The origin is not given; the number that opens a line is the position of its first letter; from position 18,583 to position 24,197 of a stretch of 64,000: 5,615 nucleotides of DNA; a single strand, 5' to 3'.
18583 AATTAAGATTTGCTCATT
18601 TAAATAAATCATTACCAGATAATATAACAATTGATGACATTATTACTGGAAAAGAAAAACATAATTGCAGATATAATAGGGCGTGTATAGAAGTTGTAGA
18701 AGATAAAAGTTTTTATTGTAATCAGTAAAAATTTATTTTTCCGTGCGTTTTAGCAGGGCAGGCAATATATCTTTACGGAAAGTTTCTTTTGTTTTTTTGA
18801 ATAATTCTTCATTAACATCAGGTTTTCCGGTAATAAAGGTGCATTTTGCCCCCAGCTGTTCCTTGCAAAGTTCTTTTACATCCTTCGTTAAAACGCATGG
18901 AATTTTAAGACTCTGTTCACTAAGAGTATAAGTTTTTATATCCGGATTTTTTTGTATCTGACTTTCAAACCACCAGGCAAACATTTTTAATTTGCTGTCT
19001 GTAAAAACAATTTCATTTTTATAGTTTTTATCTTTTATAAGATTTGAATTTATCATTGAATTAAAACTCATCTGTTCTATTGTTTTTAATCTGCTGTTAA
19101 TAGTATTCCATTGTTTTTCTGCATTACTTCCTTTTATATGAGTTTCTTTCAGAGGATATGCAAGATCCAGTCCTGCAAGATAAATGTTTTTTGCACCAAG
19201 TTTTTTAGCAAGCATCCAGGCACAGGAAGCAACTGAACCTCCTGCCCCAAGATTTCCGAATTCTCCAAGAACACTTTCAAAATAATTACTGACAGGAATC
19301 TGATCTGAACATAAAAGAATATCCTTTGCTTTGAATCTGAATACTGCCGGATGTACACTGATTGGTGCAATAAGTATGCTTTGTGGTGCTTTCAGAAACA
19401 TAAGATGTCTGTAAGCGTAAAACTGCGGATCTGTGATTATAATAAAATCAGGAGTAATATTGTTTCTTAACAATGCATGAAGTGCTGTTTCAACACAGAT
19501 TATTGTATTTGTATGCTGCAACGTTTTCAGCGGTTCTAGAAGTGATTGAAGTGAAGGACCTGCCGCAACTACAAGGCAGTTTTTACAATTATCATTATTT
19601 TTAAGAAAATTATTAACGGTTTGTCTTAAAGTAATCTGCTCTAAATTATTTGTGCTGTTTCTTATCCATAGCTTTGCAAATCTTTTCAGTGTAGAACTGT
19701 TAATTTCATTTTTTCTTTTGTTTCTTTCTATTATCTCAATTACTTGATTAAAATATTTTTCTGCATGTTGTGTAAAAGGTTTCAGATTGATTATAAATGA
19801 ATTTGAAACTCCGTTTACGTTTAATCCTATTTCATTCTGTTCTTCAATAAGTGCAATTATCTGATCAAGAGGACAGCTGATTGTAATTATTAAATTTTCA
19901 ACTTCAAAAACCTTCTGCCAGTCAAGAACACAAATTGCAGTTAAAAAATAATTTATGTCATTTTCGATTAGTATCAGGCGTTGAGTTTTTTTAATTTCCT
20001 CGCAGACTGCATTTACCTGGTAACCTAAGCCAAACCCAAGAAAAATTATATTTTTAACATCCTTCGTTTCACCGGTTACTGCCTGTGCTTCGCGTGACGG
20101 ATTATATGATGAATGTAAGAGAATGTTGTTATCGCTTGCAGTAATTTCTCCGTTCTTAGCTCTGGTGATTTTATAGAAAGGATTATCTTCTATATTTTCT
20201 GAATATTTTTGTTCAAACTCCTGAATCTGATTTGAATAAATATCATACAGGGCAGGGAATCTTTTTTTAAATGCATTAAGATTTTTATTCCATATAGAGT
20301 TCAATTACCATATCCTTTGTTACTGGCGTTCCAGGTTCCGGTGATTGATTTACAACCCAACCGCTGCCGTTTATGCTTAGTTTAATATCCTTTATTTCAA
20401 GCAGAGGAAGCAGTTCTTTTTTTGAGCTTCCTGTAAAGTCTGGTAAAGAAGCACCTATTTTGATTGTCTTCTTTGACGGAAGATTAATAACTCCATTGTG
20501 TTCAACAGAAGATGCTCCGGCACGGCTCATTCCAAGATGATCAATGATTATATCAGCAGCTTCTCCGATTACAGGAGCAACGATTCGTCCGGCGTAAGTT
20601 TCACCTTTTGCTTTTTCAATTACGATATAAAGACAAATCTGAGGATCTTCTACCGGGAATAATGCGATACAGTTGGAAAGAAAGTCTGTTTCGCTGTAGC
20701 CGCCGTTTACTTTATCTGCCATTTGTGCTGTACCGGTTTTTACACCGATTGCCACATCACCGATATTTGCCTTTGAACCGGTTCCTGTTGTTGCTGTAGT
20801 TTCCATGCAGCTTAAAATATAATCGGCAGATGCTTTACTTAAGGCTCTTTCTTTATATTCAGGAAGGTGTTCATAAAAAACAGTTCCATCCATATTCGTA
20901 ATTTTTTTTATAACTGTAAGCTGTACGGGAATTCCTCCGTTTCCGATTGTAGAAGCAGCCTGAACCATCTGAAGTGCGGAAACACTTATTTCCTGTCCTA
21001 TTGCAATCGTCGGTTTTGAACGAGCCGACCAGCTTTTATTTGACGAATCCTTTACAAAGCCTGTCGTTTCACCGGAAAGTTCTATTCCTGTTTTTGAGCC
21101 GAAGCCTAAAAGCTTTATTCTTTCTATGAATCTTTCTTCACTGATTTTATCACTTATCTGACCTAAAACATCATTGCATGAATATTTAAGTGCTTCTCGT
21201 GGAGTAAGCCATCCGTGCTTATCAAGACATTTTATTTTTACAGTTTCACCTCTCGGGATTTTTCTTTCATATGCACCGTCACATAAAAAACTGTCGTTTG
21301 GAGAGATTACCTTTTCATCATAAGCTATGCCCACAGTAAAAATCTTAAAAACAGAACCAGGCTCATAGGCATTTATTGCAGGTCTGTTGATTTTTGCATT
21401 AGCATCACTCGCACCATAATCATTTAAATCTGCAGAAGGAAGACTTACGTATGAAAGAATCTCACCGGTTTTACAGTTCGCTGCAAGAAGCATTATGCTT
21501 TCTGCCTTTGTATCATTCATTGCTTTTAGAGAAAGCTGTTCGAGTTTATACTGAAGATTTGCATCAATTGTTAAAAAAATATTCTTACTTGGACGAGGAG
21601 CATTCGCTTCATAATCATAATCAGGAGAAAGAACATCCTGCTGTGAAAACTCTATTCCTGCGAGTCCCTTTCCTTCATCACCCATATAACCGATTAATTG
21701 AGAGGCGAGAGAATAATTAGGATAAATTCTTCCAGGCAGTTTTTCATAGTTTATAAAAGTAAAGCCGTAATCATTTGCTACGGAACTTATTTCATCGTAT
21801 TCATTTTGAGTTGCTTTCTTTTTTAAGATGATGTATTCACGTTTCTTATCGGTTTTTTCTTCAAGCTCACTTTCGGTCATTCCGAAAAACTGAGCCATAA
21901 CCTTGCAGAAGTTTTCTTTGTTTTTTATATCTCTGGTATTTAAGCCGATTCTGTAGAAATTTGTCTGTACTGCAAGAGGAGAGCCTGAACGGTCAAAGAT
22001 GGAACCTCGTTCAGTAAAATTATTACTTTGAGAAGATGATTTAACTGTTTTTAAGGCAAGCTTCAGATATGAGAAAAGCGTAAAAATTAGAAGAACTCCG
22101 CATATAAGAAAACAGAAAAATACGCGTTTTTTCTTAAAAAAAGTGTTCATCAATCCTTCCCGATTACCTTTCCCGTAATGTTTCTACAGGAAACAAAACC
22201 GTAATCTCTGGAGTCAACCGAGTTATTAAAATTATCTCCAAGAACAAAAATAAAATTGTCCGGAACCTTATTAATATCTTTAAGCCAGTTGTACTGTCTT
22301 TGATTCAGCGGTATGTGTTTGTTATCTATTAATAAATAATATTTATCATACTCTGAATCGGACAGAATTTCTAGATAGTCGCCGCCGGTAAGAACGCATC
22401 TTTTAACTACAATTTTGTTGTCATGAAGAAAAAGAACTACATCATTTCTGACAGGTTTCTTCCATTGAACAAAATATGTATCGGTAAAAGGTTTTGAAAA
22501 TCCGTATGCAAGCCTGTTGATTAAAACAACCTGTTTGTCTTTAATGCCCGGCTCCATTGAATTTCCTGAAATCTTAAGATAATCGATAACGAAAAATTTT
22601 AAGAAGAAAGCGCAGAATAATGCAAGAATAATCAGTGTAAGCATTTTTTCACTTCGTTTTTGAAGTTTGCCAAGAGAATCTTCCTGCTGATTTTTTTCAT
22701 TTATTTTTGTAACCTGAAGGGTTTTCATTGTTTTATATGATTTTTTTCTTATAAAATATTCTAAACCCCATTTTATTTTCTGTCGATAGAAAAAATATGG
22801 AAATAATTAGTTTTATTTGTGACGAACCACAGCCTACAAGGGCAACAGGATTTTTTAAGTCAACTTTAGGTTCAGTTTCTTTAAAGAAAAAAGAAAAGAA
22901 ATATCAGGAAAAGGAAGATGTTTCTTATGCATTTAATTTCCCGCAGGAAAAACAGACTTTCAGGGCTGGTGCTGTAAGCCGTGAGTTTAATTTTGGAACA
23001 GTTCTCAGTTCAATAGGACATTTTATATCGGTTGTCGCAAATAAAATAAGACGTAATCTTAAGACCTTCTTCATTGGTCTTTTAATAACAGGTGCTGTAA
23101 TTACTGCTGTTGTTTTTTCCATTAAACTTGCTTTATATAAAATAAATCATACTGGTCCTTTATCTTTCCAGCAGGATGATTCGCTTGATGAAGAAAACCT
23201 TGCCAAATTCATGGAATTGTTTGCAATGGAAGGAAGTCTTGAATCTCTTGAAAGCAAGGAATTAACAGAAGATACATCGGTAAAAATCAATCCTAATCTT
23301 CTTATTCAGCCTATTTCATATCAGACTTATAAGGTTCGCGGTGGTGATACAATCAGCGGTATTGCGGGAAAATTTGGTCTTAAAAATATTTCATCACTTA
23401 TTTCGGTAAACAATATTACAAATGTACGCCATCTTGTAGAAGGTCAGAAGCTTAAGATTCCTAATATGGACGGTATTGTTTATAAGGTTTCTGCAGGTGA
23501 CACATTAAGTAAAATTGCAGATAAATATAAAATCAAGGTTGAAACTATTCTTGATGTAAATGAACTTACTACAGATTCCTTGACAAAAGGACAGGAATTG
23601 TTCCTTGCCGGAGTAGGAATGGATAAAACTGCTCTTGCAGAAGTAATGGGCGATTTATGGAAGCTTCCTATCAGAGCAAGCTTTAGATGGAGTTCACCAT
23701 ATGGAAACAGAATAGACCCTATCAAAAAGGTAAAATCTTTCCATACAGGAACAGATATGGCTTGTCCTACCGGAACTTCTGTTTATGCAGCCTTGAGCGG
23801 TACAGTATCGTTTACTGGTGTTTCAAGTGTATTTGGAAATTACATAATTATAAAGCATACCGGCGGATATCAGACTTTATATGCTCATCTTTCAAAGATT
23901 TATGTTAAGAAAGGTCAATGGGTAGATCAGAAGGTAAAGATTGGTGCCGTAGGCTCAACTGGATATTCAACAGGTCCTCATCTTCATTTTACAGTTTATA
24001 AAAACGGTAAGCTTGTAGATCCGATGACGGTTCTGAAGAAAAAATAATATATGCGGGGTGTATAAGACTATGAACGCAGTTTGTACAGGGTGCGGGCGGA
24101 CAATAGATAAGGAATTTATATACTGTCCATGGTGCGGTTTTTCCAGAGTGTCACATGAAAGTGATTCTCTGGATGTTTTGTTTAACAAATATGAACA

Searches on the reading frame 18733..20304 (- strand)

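Call 50: search_protein_families(library=pfam, proteins=[window:18733-20304:-], max_evalue=0.00001)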
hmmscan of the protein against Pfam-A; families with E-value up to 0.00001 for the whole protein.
window:18733-20304:- (523 aa): 2 families
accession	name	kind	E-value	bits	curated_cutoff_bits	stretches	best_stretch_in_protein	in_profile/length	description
PF01973.23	MptE-like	-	1.2e-35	123.3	34.6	1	216-384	2-169/171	6-hydroxymethylpterin diphosphokinase MptE-like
PF20157.4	Maf_flag10_N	-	3.3e-10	40.3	23.5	1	23-134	48-162/228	Glycosyltransferase Maf N-terminal domain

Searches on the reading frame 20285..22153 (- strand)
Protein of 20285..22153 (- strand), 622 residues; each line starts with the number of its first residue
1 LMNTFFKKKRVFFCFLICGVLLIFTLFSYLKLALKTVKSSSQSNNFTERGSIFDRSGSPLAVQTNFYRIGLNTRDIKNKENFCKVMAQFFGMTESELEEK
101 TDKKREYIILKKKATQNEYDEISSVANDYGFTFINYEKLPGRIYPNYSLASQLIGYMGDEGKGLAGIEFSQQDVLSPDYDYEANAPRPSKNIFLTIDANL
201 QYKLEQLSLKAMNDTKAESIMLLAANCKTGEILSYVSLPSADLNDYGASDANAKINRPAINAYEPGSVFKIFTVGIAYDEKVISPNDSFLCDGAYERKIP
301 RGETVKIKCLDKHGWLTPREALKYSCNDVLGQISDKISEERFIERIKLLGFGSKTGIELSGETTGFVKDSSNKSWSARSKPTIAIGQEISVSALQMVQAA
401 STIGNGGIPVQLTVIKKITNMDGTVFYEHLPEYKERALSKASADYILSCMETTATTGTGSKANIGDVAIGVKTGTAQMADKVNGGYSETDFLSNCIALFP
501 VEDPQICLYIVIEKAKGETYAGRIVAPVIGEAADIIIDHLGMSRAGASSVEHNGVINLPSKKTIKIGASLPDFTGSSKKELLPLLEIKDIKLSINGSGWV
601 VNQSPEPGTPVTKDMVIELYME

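Call 50: search_protein_families(library=pfam, proteins=[window:20285-22153:-], max_evalue=0.00001)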
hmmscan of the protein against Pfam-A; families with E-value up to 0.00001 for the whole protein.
window:20285-22153:- (622 aa): 3 families
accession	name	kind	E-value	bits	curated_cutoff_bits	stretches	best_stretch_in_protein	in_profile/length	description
PF00905.27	Transpeptidase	-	1.3e-56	192.4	22.1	1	222-529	3-294/299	Penicillin binding protein transpeptidase domain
PF03717.20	PBP_dimer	-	3.4e-13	50.8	24.4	1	48-160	5-126/180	Penicillin-binding Protein dimerisation domain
PF03793.24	PASTA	-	4.4e-09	36.6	23.2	1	570-621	3-62/64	PASTA domain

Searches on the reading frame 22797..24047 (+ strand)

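Call 50: search_protein_families(library=pfam, proteins=[window:22797-24047:+], max_evalue=0.00001)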
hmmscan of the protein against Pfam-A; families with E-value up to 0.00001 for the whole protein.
window:22797-24047:+ (416 aa): 3 families
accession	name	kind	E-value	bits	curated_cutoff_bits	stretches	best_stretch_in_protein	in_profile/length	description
PF01551.29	Peptidase_M23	-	1.2e-34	118.8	28.7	1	315-409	2-96/96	Peptidase family M23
PF01476.26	LysM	-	2.3e-21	75.9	20.9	2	229-269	1-41/43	LysM domain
PF23473.1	LysM3_LYK4_5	-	3.6e-10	40.2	29.3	0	228-261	4-37/48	LYK4/5 LysM3 domain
